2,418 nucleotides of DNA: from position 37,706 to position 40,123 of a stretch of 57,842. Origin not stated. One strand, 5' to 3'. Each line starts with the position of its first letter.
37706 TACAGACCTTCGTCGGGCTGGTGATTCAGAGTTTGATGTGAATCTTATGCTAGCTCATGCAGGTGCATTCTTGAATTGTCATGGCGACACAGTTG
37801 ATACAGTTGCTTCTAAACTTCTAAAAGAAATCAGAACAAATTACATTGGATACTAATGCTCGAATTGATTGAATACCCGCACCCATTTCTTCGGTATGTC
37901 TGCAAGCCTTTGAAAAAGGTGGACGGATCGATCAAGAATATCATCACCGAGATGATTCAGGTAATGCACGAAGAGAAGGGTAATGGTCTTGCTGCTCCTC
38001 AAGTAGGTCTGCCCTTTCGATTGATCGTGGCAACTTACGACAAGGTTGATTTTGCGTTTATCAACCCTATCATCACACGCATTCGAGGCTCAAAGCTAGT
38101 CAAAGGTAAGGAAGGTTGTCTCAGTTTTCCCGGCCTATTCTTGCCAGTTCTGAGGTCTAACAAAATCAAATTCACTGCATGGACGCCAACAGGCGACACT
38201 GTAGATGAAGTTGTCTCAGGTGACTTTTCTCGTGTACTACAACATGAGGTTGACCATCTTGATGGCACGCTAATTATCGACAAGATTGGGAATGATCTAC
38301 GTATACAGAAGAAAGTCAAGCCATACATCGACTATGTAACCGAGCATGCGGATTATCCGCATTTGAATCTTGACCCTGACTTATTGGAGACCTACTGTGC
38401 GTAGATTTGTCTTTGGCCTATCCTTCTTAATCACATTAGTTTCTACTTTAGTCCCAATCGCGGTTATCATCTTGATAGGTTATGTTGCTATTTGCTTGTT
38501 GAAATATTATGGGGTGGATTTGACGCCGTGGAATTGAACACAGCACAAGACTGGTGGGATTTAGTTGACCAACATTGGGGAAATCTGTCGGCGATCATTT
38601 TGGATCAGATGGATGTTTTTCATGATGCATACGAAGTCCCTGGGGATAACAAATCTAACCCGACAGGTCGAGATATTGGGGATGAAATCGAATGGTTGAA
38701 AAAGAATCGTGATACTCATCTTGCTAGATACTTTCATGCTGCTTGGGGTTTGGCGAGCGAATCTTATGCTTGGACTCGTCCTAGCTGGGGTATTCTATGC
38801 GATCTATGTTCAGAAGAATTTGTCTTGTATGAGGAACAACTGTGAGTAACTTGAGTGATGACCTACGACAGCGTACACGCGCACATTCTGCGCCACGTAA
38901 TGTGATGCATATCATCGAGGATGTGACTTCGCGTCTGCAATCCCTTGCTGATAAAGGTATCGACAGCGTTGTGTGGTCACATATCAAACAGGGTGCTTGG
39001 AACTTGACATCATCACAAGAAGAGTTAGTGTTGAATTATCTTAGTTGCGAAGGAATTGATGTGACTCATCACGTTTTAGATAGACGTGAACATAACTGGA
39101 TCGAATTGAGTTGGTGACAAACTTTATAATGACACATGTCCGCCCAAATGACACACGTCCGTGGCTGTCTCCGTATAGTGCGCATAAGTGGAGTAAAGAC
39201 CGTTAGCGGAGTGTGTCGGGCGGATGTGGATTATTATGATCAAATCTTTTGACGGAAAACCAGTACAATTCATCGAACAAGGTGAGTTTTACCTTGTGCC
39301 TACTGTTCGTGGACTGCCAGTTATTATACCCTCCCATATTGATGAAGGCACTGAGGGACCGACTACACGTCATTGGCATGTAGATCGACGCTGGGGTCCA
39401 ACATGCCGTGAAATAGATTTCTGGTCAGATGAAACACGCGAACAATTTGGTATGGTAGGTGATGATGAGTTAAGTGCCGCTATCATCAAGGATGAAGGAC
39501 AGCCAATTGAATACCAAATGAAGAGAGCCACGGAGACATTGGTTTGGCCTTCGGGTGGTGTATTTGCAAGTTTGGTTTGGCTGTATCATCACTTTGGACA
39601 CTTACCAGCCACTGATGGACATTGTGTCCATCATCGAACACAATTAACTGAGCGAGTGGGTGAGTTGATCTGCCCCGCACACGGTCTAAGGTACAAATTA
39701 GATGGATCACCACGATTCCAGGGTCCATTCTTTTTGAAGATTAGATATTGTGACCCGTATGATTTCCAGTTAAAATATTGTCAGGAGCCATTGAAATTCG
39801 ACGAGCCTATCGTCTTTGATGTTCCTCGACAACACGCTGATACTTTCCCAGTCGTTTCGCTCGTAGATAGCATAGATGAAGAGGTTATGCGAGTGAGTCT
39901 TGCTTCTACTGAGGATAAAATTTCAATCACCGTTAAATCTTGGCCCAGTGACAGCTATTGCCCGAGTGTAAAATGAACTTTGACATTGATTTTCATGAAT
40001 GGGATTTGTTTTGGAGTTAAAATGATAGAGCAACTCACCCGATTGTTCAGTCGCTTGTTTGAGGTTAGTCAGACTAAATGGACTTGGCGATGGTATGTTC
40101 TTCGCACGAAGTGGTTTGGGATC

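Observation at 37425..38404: Nucleoside 2-deoxyribosyltransferase-like gene translationally coupled to peptide deformylase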

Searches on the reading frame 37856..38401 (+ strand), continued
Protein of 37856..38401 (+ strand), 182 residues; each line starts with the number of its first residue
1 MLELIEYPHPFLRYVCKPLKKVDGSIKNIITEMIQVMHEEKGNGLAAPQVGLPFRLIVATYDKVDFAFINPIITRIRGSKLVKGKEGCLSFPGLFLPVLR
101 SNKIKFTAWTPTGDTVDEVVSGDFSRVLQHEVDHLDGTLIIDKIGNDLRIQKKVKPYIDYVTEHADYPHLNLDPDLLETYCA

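Call 51: list_cluster_members(proteins=[P0193, P0213, P0252, P0199, P0201, P0229, P0233, P0270, P0210, P0173])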
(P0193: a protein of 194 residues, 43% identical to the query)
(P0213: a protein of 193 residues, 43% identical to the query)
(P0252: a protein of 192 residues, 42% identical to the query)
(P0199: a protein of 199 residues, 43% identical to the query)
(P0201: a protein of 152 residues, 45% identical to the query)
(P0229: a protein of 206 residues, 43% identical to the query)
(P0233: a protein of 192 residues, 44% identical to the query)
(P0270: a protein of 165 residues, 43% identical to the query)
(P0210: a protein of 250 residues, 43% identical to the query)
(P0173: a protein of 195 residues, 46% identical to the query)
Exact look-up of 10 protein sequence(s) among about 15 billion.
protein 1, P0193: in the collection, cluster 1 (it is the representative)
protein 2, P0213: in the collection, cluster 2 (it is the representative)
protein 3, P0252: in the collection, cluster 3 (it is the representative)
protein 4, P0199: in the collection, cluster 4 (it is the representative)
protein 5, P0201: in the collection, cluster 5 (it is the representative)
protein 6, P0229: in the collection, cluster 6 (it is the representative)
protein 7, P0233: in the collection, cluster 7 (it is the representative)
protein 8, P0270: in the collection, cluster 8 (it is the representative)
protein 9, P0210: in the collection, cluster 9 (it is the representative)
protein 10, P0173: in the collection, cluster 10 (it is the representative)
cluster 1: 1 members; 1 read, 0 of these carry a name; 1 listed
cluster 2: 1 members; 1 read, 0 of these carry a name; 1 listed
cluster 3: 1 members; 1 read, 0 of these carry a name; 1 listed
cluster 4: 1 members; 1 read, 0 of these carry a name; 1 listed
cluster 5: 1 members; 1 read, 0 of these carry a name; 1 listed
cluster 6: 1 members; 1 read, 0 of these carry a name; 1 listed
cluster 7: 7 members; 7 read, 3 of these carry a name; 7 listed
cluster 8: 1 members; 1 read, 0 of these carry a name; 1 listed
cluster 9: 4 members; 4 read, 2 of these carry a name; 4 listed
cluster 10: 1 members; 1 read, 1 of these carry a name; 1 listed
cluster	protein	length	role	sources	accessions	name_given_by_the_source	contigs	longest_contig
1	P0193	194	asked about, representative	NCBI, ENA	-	-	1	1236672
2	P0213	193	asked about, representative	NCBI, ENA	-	-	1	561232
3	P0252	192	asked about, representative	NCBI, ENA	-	-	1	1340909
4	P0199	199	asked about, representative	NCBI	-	-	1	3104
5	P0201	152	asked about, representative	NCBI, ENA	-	-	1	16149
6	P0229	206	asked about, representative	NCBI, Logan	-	-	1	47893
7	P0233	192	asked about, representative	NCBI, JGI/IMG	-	-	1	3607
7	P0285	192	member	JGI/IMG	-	peptide deformylase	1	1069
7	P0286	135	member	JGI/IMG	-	peptide deformylase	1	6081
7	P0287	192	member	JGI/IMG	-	peptide deformylase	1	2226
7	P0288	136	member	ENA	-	-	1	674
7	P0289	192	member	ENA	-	-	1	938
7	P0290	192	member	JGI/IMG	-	-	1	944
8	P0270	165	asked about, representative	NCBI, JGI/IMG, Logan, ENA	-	-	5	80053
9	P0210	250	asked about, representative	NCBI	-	-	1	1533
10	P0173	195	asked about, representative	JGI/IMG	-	peptide deformylase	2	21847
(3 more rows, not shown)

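Call 58: find_related_loci(query=A3, collection=genome_contigs, flank=1500)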
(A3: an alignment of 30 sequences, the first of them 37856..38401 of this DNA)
Query A3 (182 aa) in genome_contigs; peptide patterns used: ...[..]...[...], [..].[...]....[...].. (x = any residue, [..] = any of these).
600 stretches matched a pattern (row limit reached: there are more); 594 encode a relative of the query (tblastn E <= 1e-3); the best 80 are kept; 80 distinct loci.
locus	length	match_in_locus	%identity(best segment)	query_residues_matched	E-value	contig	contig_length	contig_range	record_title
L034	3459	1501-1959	45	1-150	1e-41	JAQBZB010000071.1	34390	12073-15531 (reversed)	MAG: Planctomycetota bacterium isolate casp150-mb.46 NODE_3301_length_34390_cov_0.134758, whole genome shotgun sequence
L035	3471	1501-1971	40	1-156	1e-38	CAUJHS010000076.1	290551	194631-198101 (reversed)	MAG: Planctomycetota bacterium isolate KLAP214 genome assembly, contig: KLAP214_516206, whole genome shotgun sequence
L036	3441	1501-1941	44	1-144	1e-38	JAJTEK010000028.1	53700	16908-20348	MAG: Pirellula sp. isolate 49624_E51.1 Sample_49624_scaffold_361, whole genome shotgun sequence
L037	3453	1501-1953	42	2-149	4e-39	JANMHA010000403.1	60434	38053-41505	MAG: Pirellula sp. isolate OTE_70_metabat_354 OTE_70_k141_2516271, whole genome shotgun sequence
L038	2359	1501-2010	37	1-164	2e-37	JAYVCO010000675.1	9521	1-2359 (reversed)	MAG: Planctomycetia bacterium isolate GL32_Down_metabinner_12 GL32_Down_metabinner_12_674, whole genome shotgun sequence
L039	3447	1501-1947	41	1-145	1e-35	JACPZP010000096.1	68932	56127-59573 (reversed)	MAG: Planctomycetota bacterium isolate NC_groundwater_892_Pr1_S2p5_60_19 Montesol18_S2p5_coassembly_scaffold_441505, who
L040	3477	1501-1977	41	1-155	9e-35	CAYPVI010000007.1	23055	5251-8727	MAG TPA_asm: uncultured Candidatus Saccharibacteria bacterium isolate binchicken_co100_411 genome assembly, contig: NODE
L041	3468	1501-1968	39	2-153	4e-33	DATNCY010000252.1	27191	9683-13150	MAG TPA_asm: Gemmataceae bacterium isolate SMAG_U11228 k141_2785563, whole genome shotgun sequence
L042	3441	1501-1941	42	3-145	6e-33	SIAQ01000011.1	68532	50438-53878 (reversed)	MAG: Gemmataceae bacterium isolate Baikal-deep-G178 BACOMB-C1395, whole genome shotgun sequence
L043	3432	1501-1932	42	1-145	2e-31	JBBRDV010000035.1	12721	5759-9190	MAG: Atribacterota bacterium isolate Co_metawrap_2470 Cmw_2470_k141_12137272_length_12721_cov_13.0000, whole genome shot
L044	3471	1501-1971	38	2-155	3e-31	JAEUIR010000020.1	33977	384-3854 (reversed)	MAG: Phycisphaerales bacterium isolate new MAG-48 NODE_20_length_33977_cov_4.607493, whole genome shotgun sequence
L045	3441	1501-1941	38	2-144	6e-31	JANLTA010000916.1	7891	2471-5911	MAG: Gemmataceae bacterium isolate OTE_25_metabat_263_sub OTE_25_k141_1877690, whole genome shotgun sequence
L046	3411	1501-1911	40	7-145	9e-31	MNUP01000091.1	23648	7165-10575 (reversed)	MAG: Candidatus Desantisbacteria bacterium CG1_02_49_89 cg1_0.2_scaffold_1632_c, whole genome shotgun sequence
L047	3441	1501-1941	38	2-152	5e-30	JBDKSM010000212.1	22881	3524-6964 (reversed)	MAG: Syntrophaceae bacterium isolate 6_bin.182 c_000001995966, whole genome shotgun sequence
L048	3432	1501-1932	41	1-144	1e-29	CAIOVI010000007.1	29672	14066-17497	uncultured bacterium isolate MJ110830A_bin-153 genome assembly, contig: bin-153:07/63, whole genome shotgun sequence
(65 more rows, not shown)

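Call 66: search_protein_families(library=padloc, proteins=[window:37856-38401:+], max_evalue=0.01)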
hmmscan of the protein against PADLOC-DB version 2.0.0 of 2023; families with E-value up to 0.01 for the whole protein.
window:37856-38401:+ (182 aa): 0 families

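Call 67: search_protein_families(library=ncbifam, proteins=[window:37856-38401:+], max_evalue=0.001)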
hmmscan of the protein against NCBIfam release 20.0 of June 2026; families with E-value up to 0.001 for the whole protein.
window:37856-38401:+ (182 aa): 6 families
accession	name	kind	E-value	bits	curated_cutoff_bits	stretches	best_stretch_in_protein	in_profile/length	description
NF001159.1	PRK00150.1-3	subfamily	6.5e-38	129.9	125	1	3-153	4-161/167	peptide deformylase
TIGR00079.1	pept_deformyl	equivalog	3.7e-34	117.6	103.95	1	1-154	1-156/161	peptide deformylase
NF009484.0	PRK12846.1-5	equivalog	3.5e-23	82.1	190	1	3-157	5-159/165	peptide deformylase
NF009483.0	PRK12846.1-4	equivalog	1.5e-18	67.1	267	1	15-153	17-166/193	peptide deformylase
NF011189.0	PRK14595.1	equivalog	3.7e-15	56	232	1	3-158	5-159/162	peptide deformylase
NF006670.0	PRK09218.1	equivalog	1.2e-14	54.5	162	1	9-140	9-136/136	peptide deformylase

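Call 75: predict_structure(alignment_id=A3)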
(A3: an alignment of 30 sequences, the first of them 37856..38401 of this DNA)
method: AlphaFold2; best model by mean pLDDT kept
length: 182 residues; sequences in the alignment: 30
mean_pLDDT: 93.3   pTM: 0.90
mean pLDDT of the five models: 93.3, 93.1, 92.7, 92.6, 91.2
residues with pLDDT >= 90: 143; 70-90: 34; 50-70: 5; < 50: 0
segments of 3 or more residues with pLDDT < 50: none
pLDDT, mean of each block of 10 residues (from residue 1): 91 95 97 98 97 98 98 97 96 94 98 98 98 97 85 84 69 89 89
secondary structure, 60 per line:
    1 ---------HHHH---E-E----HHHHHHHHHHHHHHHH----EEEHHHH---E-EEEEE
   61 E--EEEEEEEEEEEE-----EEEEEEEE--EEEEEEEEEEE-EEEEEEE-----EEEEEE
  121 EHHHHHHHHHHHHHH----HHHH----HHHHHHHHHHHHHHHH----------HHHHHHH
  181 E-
elements in order: H10-13 H24-39 E44-46 H47-50 E56-61 E64-75 E81-88 E91-101 E103-109 E115-121 H122-135 H140-143 H148-163 H174-180

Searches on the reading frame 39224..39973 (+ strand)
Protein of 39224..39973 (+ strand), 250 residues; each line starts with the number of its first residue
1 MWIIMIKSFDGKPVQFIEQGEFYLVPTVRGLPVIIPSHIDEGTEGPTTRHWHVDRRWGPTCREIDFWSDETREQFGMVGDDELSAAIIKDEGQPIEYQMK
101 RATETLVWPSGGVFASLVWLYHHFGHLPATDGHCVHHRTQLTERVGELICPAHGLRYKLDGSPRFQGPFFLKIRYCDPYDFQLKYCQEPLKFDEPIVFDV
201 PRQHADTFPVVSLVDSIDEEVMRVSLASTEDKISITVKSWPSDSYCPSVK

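Call 3: search_protein_families(library=pfam, proteins=[window:39224-39973:+], max_evalue=0.01)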
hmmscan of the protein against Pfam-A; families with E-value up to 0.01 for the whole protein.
window:39224-39973:+ (250 aa): 1 family
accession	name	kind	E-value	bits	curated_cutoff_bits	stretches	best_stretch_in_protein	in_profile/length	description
PF00355.32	Rieske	-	2.4e-05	24.6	20.3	1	120-162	28-74/88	Rieske [2Fe-2S] domain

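Call 4: search_protein_families(library=phrogs, proteins=[window:39224-39973:+], max_evalue=0.01)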
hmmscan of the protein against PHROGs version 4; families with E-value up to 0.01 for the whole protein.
window:39224-39973:+ (250 aa): 1 family
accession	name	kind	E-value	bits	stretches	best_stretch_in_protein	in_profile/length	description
phrog_10072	-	unknown function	0.009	16.7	0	129-162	130-163/178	-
